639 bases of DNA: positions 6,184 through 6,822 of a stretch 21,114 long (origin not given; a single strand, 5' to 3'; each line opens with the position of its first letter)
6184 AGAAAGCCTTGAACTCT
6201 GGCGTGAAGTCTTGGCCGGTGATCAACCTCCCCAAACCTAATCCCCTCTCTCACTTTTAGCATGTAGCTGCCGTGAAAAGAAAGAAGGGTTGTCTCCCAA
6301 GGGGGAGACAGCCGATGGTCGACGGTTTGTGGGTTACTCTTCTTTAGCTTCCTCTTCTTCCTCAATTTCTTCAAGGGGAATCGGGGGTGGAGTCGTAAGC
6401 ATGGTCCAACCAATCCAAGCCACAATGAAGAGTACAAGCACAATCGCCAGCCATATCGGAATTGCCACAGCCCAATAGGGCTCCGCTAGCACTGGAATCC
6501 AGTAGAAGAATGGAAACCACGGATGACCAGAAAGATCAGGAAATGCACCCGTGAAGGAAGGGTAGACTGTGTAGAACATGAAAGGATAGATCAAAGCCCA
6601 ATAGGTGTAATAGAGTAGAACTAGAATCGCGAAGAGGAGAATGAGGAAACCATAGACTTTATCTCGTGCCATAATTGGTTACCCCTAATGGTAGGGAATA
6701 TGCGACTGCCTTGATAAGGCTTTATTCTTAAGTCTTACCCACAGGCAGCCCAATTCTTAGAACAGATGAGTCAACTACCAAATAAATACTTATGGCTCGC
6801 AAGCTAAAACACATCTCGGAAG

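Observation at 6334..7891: DPM2-like membrane protein head-to-head with a GDP-mannose pyrophosphorylase-like gene: possible archaeal multi-subunit Dol-P-Man synthase module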

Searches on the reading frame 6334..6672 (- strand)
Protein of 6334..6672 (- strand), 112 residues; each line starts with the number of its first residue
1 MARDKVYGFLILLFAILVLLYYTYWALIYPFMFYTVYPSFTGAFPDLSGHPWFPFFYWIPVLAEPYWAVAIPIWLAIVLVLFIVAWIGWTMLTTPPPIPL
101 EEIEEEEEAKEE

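Call 3: search_protein_families(library=pfam, proteins=[window:6334-6672:-], max_evalue=1)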
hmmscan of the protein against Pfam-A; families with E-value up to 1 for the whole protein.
window:6334-6672:- (112 aa): 3 families
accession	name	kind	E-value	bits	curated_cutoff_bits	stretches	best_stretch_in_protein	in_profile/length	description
PF07297.17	DPM2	-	9.1e-08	32.7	27.3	2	4-32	2-30/75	Dolichol phosphate-mannose biosynthesis regulatory protein (DPM2)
PF08510.17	PIG-P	-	0.00023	21.5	39.3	1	5-108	3-85/121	PIG-P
PF20990.2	DUF2207_C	-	0.36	10.9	33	1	9-92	143-185/247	Predicted membrane protein (DUF2207) C-terminal domain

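Call 4: search_protein_families(library=ncbifam, proteins=[window:6334-6672:-], max_evalue=1)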
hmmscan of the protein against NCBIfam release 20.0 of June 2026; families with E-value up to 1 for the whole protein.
window:6334-6672:- (112 aa): 2 families
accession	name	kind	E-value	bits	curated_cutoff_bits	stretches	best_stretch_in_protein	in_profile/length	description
NF045900.1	HisKinCpxALeg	equivalog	0.26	10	800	1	66-88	5-27/451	two-component system sensor histidine kinase CpxA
NF033218.1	anchor_AmaP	equivalog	0.57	9.9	55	1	9-93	7-71/166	alkaline shock response membrane anchor protein AmaP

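Call 12: search_solved_structures(query=window:6334-6672:-, max_evalue=10, show_alignments=3)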
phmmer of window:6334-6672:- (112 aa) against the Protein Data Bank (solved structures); distinct sequences matched with E-value up to 10: 2.
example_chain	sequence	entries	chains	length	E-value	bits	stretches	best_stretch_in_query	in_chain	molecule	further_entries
1am5_A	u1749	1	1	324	1.6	12.1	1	54-71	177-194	PEPSIN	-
7qru_B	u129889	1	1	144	4.3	10.7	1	41-85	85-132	Na(+)/H(+) antiporter subunit B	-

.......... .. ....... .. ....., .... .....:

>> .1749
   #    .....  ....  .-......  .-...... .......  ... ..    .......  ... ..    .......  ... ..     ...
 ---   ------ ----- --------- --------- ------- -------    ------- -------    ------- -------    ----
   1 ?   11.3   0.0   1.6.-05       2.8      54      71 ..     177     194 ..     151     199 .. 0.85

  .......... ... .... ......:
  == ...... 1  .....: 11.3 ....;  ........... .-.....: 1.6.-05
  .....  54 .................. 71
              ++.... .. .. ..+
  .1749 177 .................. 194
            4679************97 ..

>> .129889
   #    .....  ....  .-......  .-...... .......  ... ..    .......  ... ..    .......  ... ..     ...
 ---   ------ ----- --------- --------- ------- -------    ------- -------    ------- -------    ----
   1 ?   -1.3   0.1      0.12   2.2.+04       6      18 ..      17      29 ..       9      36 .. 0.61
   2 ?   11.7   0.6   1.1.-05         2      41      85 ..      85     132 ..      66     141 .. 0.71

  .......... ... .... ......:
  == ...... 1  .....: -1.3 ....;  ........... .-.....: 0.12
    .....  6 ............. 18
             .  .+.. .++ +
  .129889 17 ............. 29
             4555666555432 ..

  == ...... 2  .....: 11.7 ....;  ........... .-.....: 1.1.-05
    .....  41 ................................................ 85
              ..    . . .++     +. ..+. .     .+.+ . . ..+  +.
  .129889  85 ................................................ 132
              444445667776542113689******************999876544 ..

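Call 15: find_homologous_proteins(query=window:6334-6672:-, max_evalue=0.01)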
Query window:6334-6672:- (112 aa): 70 proteins with E <= 0.01 among 80 candidates. Only proteins of 61 to 196 residues were searched: fused or split forms outside these lengths cannot appear, so this answer is no evidence that the protein stands alone or is whole; find_related_loci, which searches DNA, has no such limit.
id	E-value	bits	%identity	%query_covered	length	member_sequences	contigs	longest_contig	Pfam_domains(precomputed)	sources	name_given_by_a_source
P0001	1.0e-64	234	96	100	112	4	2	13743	PF07297.18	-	-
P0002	1.9e-57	211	91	89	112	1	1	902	PF07297.18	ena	-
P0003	2.7e-56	207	88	89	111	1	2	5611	PF08510.18,PF07297.18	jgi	jgi:hypothetical protein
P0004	1.7e-54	201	86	89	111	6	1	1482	PF08510.18,PF07297.18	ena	-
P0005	5.2e-54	200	86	89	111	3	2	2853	PF08510.18,PF07297.18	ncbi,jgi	ncbi:MAG: hypothetical protein ACXACH_06300 [Candidatus Hermodarchaeia archaeon]|jgi:hypothetical pr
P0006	1.3e-52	195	83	89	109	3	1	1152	PF07297.18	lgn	-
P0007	5.3e-52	193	85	89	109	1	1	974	PF07297.18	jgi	jgi:hypothetical protein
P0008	2.4e-50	188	80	89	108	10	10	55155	PF08510.18,PF07297.18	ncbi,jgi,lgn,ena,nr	ncbi:MAG: hypothetical protein Q6364_09850 [Candidatus Hermodarchaeota archaeon]|jgi:lysylphosphatid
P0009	6.5e-50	186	81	84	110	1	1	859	PF07297.18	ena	-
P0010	1.1e-49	186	80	84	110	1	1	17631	PF07297.18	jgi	jgi:hypothetical protein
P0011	1.6e-49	185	81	100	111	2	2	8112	-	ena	-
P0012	2.6e-49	184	79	89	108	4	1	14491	PF08510.18,PF07297.18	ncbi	ncbi:MAG: hypothetical protein ACFE8O_07415 [Candidatus Hermodarchaeota archaeon]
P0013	2.5e-48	181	78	89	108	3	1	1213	PF08510.18,PF07297.18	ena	-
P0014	4.0e-48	181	79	99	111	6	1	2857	PF07297.18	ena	-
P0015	5.4e-47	177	72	89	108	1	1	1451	PF08510.18,PF07297.18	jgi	jgi:hypothetical protein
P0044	3.7e-22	97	46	84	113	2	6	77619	PF08510.18,PF07297.18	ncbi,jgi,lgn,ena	ncbi:MAG: transcriptional regulator [Candidatus Asgardarchaeia archaeon]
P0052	3.5e-18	84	40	88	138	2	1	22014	-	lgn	-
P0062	1.6e-15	75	42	81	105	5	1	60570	PF08510.18,PF07297.18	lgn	-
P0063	2.0e-15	75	37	88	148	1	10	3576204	-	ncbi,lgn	ncbi:MAG: hypothetical protein WED07_10500 [Candidatus Freyarchaeum deiterrae]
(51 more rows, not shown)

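Call 22: find_encoding_contigs(protein=P0044, flank=8000, max_places=4)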
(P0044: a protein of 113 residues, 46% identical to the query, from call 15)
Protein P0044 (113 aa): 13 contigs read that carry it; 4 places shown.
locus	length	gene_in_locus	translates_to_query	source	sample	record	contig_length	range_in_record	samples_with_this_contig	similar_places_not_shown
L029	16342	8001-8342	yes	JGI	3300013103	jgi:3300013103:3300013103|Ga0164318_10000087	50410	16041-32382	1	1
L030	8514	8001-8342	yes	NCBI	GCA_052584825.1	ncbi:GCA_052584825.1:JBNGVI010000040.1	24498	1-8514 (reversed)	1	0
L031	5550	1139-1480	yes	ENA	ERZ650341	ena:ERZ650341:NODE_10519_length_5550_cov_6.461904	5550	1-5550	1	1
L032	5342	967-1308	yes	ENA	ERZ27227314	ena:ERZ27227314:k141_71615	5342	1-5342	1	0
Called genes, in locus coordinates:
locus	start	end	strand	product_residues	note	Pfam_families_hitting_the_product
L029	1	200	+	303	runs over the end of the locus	PF12801:Fer4_5, PF00037:Fer4 (faint), PF13484:Fer4_16 (faint), PF14697:Fer4_21 (faint), PF12801:Fer4_5, PF12838:Fer4_7 (weak), PF13237:Fer4_10, PF13187:Fer4_9 (weak)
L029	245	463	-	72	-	-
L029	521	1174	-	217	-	-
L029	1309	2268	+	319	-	PF01656:CbiA, PF02374:ArsA_ATPase, PF10609:ParA (faint), PF13614:AAA_31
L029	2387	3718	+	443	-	PF00753:Lactamase_B, PF12706:Lactamase_B_2 (faint), PF16661:Lactamase_B_6, PF10996:Beta-Casp, PF07521:RMMBL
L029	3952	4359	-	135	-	-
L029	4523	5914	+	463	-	PF02878:PGM_PMM_I, PF02879:PGM_PMM_II, PF02880:PGM_PMM_III, PF00408:PGM_PMM_IV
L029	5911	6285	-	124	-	-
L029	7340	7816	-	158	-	-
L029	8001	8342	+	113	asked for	PF07297:DPM2, PF08510:PIG-P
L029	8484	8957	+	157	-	PF00203:Ribosomal_S19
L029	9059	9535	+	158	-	PF00237:Ribosomal_L22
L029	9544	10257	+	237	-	PF07650:KH_2, PF00189:Ribosomal_S3_C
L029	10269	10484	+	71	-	PF00831:Ribosomal_L29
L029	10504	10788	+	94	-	PF01868:RNase_P-MRP_p29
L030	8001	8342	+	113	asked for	PF07297:DPM2, PF08510:PIG-P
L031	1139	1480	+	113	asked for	PF07297:DPM2, PF08510:PIG-P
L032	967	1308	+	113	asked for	PF07297:DPM2, PF08510:PIG-P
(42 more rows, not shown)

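Call 23: find_encoding_contigs(protein=P0063, flank=8000, max_places=3)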
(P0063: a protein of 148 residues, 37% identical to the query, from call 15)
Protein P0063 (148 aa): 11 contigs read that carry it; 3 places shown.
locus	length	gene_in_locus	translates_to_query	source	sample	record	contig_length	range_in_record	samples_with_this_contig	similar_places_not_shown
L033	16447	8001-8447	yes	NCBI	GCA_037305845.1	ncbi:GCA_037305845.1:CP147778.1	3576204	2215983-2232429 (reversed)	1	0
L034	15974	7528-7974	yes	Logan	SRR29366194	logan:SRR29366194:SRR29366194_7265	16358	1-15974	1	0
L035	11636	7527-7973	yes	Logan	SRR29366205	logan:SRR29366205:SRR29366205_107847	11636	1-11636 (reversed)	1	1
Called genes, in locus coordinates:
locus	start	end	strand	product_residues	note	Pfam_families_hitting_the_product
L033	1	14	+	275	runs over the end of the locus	PF02146:SIR2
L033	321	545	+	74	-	-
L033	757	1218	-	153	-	PF13622:4HBT_3 (weak), PF03061:4HBT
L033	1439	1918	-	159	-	PF13622:4HBT_3, PF03061:4HBT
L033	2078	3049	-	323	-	PF04055:Radical_SAM, PF08608:Wyosine_form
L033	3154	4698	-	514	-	PF02142:MGS, PF01808:AICARFT_IMPCHas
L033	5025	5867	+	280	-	-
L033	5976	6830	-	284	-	PF00763:THF_DHG_CYH, PF02882:THF_DHG_CYH_C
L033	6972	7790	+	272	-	PF01522:Polysacc_deac_1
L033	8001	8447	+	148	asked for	-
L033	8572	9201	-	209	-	PF02129:Peptidase_S15 (weak), PF12146:Hydrolase_4 (weak), PF00561:Abhydrolase_1 (weak), PF12740:PETase (weak)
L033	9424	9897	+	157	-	PF12802:MarR_2 (faint), PF13545:HTH_Crp_2 (faint), PF12840:HTH_20 (faint)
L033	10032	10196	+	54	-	PF01020:Ribosomal_L40e (weak)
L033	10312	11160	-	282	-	PF00571:CBS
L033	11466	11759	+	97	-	PF03819:MazG, PF12643:MazG-like (weak)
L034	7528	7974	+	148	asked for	-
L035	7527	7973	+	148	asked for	-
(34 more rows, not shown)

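Call 26: find_encoding_contigs(protein=P0062, flank=6000, max_places=2)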
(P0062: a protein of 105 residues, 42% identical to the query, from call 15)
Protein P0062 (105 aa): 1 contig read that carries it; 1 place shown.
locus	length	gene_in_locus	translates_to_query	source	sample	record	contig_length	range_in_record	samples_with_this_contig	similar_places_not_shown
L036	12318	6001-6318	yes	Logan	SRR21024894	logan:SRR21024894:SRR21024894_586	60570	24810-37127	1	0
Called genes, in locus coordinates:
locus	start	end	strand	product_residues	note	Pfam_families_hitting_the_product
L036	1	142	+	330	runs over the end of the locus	PF01867:Cas_Cas1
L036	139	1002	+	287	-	-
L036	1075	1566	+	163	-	-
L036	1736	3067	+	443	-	-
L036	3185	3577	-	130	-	-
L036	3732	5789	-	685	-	PF00270:DEAD (faint), PF04851:ResIII (faint), PF06733:DEAD_2, PF13307:Helicase_C_2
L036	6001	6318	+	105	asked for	PF07297:DPM2, PF08510:PIG-P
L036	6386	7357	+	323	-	PF00106:adh_short (weak), PF01073:3Beta_HSD, PF01370:Epimerase, PF02719:Polysacc_synt_2, PF04321:RmlD_sub_bind, PF07993:NAD_binding_4 (faint), PF08659:KR (faint), PF16363:GDP_Man_Dehyd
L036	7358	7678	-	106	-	PF03692:CxxCxxCC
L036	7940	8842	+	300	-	PF00296:Bac_luciferase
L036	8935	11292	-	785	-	PF00708:Acylphosphatase, PF07503:zf-HYPF, PF01300:Sua5_yciO_yrdC, PF17788:HypF_C, PF22521:HypF_C_2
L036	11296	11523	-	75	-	PF01455:HupF_HypC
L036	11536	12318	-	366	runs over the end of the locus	PF01924:HypD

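Call 27: find_encoding_contigs(protein=P0052, flank=6000, max_places=2)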
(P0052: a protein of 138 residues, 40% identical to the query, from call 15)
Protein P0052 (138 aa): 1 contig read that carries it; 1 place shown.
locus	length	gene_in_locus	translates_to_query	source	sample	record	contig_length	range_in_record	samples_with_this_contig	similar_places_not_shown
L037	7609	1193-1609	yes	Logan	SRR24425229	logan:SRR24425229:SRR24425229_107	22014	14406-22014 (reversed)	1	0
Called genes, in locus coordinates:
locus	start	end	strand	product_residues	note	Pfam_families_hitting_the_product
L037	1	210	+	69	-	?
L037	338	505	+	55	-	PF04758:Ribosomal_S30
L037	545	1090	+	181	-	PF04250:DUF429 (weak)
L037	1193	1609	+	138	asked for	-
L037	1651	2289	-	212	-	PF02129:Peptidase_S15 (faint), PF12146:Hydrolase_4 (weak), PF00561:Abhydrolase_1 (weak), PF12697:Abhydrolase_6 (faint), PF01738:DLH, PF12740:PETase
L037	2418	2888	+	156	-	PF01022:HTH_5, PF12802:MarR_2, PF08279:HTH_11 (faint), PF13545:HTH_Crp_2 (weak), PF13412:HTH_24 (weak), PF01037:AsnC_trans_reg (weak)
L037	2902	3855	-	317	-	PF00389:2-Hacid_dh, PF02826:2-Hacid_dh_C, PF03446:NAD_binding_2 (weak)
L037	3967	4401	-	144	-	PF00071:Ras, PF08477:Roc, PF00009:GTP_EFTU (weak), PF00025:Arf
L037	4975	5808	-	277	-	PF01810:LysE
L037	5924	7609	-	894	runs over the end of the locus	-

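Call 33: search_solved_structures(query=A1, max_evalue=10, show_alignments=4)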
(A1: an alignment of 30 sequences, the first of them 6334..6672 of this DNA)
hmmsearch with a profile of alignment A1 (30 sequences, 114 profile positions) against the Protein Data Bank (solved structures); distinct sequences matched with E-value up to 10: 7.
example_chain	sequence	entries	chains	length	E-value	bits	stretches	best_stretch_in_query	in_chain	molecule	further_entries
8j22_C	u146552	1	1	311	1.4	12.2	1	2-85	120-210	Free fatty acid receptor 2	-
8j23_A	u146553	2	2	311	1.5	12.1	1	2-85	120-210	Free fatty acid receptor 2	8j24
8y6y_A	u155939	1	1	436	1.5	12.1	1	2-74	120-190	Free fatty acid receptor 2,Soluble cytochrome b562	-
8y6w_R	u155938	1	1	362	1.6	12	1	2-74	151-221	Free fatty acid receptor 2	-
7fix_F1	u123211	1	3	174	1.8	11.9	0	67-79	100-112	Photosystem I reaction center subunit III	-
10eg_F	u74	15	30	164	3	11.1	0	67-79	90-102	Photosystem I reaction center subunit III | PHOTOSYSTEM 1 REACTION CENTRE SUBUNIT III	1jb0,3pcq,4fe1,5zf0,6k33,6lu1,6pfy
8vu3_F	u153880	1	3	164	3.8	10.8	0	68-84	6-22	Photosystem I reaction center subunit III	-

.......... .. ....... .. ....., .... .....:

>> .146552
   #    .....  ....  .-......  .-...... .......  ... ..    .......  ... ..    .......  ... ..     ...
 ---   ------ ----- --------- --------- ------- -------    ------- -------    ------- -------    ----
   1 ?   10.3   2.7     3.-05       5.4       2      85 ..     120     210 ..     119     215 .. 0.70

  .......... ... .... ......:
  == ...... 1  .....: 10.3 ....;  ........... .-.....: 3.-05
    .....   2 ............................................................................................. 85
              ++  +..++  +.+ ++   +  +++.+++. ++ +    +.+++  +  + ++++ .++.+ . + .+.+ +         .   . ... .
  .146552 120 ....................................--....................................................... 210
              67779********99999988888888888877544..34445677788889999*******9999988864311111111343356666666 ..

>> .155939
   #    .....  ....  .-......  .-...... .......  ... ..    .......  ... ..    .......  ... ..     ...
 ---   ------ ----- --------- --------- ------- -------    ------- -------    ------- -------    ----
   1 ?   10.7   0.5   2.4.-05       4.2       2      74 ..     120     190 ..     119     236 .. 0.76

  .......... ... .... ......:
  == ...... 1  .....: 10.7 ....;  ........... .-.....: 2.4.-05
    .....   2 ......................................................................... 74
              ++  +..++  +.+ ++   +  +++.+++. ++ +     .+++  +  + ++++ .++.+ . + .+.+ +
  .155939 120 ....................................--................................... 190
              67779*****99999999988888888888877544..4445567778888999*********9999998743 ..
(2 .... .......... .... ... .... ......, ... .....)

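Call 34: search_protein_families(library=pfam, alignment_id=A1, max_evalue=0.01)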
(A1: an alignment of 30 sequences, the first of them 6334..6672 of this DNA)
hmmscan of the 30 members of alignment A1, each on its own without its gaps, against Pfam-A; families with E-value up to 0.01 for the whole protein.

A. member 1, window:6334-6672:- (112 aa): 2 families
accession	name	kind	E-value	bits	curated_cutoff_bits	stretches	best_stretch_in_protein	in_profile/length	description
PF07297.17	DPM2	-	9.1e-08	32.7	27.3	1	4-32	2-30/75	Dolichol phosphate-mannose biosynthesis regulatory protein (DPM2)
PF08510.17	PIG-P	-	0.00023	21.5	39.3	1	5-108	3-85/121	PIG-P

B. families by the number of members that match (of 30 scanned): 4 families
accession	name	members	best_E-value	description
PF08510.17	PIG-P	23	5.2e-11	PIG-P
PF07297.17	DPM2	21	2.2e-14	Dolichol phosphate-mannose biosynthesis regulatory protein (DPM2)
PF07332.16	Phage_holin_3_6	8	5.2e-06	Putative Actinobacterial Holin-X, holin superfamily III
PF05620.16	TMEM208_SND2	3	0.00046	SRP-independent targeting protein 2/TMEM208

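Call 40: predict_structure(alignment_id=A1)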
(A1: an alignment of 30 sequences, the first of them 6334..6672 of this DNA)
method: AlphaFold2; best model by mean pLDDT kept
length: 112 residues; sequences in the alignment: 30
mean_pLDDT: 82.4   pTM: 0.62
mean pLDDT of the five models: 82.4, 81.4, 79.3, 79.1, 76.0
residues with pLDDT >= 90: 46; 70-90: 46; 50-70: 20; < 50: 0
segments of 3 or more residues with pLDDT < 50: none
pLDDT, mean of each block of 10 residues (from residue 1): 87 97 92 71 65 73 79 95 96 83 73 66
secondary structure, 60 per line:
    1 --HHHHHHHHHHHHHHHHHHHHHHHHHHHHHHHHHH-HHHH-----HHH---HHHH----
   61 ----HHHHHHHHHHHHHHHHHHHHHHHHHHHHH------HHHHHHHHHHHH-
elements in order: H3-36 H38-41 H53-56 H65-93 H100-111

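Call 45: search_protein_representatives(alignment_id=A1)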
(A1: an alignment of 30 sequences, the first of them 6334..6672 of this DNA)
Query: 30 sequences, 114 profile positions. Proteins with E-value up to 0.001 (for the whole library): 450; up to 1e-10: 139; up to 1e-30: 4. The best 150 are listed.
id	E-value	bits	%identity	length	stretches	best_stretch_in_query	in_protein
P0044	2.0e-40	153.5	-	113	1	1-112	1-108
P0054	1.5e-38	147.5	-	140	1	1-113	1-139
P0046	1.2e-33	131.8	-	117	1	1-109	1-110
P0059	2.2e-33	130.9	-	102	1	1-110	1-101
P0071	1.7e-29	118.3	-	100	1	1-104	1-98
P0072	6.6e-29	116.4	-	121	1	1-111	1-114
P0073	7.0e-27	109.9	-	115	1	1-110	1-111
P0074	1.4e-26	108.9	-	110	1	1-111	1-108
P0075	3.1e-25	104.6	-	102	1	1-109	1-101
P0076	5.7e-25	103.7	-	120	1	2-106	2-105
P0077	3.0e-24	101.4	-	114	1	2-113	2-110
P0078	6.7e-24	100.3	-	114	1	1-105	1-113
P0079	1.2e-23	99.5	-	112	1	1-113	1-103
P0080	2.9e-23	98.2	-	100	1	1-110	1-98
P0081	5.5e-23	97.3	-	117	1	1-109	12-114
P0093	1.9e-19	86.0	-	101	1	1-110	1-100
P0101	3.5e-17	78.6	-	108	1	2-109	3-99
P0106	3.8e-16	75.3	-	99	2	55-106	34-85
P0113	2.8e-15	72.5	-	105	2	50-103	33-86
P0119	9.3e-15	70.8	-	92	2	49-111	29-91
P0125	2.3e-14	69.6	-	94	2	56-110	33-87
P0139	1.9e-13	66.6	-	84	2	55-109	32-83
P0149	8.6e-13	64.5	-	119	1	1-113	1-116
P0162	3.3e-12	62.6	-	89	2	56-110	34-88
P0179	2.0e-11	60.1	-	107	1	1-111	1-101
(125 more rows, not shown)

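Call 47: fold_search(model_id=the predicted structure, library=pdb)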
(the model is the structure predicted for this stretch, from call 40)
No match with E <= 0.001 here; weaker rows may still be real.
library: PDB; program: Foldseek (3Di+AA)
matches with E <= 10: 1; with E <= 0.001: 0
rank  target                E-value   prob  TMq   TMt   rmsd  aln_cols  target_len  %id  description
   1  6ynw_H                7.8e+00  0.14  0.39  0.53   7.1        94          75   12  Cryo-EM structure of Tetrahymena thermophila mitochondrial ATP synthase - central stalk/cring (released 2020-09-30)

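Call 49: find_related_loci(query=A1, collection=genome_contigs, flank=6000)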
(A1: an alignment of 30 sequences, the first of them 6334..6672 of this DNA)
Query A1 (112 aa) in genome_contigs; peptide patterns used: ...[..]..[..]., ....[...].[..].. (x = any residue, [..] = any of these).
323 stretches matched a pattern; 182 encode a relative of the query (tblastn E <= 1e-3); the best 80 are kept; 80 distinct loci.
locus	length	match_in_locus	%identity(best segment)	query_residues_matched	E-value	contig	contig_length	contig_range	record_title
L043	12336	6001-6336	97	1-112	4e-66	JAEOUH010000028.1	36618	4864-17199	MAG: Candidatus Hermodarchaeota archaeon isolate FT1_005 k127_7713322, whole genome shotgun sequence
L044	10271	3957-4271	83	1-100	6e-47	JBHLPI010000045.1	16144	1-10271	MAG: Promethearchaeota archaeon isolate H2M.163 H2M.163@3119, whole genome shotgun sequence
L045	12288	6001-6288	80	1-100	9e-46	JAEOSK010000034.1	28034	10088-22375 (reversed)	MAG: Candidatus Hermodarchaeum yapensis isolate Yap4.bin9.105 contig-145_1585, whole genome shotgun sequence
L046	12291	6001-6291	81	1-100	1e-45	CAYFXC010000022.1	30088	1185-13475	MAG TPA_asm: uncultured archaeon isolate ERP108616_co2_263 genome assembly, contig: NODE_1917_length_30088_cov_6.058436,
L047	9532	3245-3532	79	1-100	5e-45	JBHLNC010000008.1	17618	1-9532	MAG: Promethearchaeota archaeon isolate DZ2S.148 DZ2S.148@9966, whole genome shotgun sequence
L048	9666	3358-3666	81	1-100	2e-44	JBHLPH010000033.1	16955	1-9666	MAG: Promethearchaeota archaeon isolate H2M.135 H2M.135@2814, whole genome shotgun sequence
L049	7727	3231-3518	78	1-100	4e-44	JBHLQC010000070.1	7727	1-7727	MAG: Candidatus Odinarchaeota archaeon isolate H3S.115 H3S.115@7680, whole genome shotgun sequence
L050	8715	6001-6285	69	1-100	2e-39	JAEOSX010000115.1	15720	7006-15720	MAG: Candidatus Hermodarchaeota archaeon isolate YT_063 k127_21339086, whole genome shotgun sequence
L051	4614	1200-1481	76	1-100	6e-39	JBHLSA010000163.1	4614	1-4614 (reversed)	MAG: Candidatus Thorarchaeota archaeon isolate TM2M.154 TM2M.154@58281, whole genome shotgun sequence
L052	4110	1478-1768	72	1-94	9e-38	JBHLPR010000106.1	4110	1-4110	MAG: Promethearchaeota archaeon isolate H2S.129 H2S.129@44902, whole genome shotgun sequence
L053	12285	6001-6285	65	1-100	1e-36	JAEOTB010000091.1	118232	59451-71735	MAG: Candidatus Hermodarchaeota archaeon isolate YT1_014 k127_37910435, whole genome shotgun sequence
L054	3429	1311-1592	68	1-100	5e-36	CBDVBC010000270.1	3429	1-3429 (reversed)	MAG TPA_asm: Candidatus Hermodarchaeota archaeon isolate SRR22302347_concoct_51 genome assembly, contig: ERZ25073594.255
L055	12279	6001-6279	77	1-94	6e-32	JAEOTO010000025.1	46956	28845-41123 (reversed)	MAG: Candidatus Hermodarchaeota archaeon isolate YT2_032 k127_20451095, whole genome shotgun sequence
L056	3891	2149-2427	77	1-94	6e-32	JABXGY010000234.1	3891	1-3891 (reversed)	MAG: archaeon isolate H03M_Hermod_104 h03m_104_k127_2612932, whole genome shotgun sequence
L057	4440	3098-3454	40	1-100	8e-19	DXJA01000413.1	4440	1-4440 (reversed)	MAG TPA_asm: Candidatus Jordarchaeum madagascariense isolate EB_bin_7 k141_259883, whole genome shotgun sequence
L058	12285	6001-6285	49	1-99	1e-18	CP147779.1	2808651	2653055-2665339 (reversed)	MAG: Promethearchaeati archaeon SRVP18_Atabeyarchaeia-1 chromosome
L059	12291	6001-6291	41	1-111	3e-18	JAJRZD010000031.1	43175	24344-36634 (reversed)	MAG: archaeon isolate Dive96_bin4.146 k141_1139959, whole genome shotgun sequence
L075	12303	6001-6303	38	1-112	1e-16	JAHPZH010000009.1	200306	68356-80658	MAG: Candidatus Helarchaeota archaeon isolate LW55_61 NODE_75_length_200306_cov_16.336812, whole genome shotgun sequence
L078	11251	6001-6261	39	1-99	3e-16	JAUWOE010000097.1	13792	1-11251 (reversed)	MAG: Promethearchaeum sp. isolate CSMAG_2442 CSMAG_2442_k141_240012_length_13792_cov_6.9903, whole genome shotgun sequen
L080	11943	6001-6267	40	1-111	4e-16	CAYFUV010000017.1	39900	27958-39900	MAG TPA_asm: uncultured Candidatus Bathyarchaeia archaeon isolate ERP108616_co1_152 genome assembly, contig: k119_101612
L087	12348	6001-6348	37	1-98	6e-16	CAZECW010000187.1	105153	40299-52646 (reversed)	MAG TPA_asm: uncultured archaeon isolate SRP231805_co4_171 genome assembly, contig: k141_156859, whole genome shotgun se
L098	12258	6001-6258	37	1-104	3e-15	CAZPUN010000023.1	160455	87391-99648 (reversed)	MAG TPA_asm: uncultured archaeon isolate binchicken_co219_458 genome assembly, contig: k141_1263174, whole genome shotgu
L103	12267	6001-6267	42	1-99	2e-14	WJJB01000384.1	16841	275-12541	MAG: Candidatus Bathyarchaeota archaeon isolate Bin_245 k141_3576338, whole genome shotgun sequence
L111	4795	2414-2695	41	1-99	6e-14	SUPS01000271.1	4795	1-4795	MAG: Candidatus Helarchaeota ASGARD archaeon Hel_GB_A NODE_24734_length_4795_cov_10.946, whole genome shotgun sequence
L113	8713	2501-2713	43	1-91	9e-14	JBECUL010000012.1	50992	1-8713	MAG: Candidatus Asgardarchaeum abyssi isolate AB3033_2 AB3033_2-AB3033_2_NODE_27_50992_18.0743_12, whole genome shotgun 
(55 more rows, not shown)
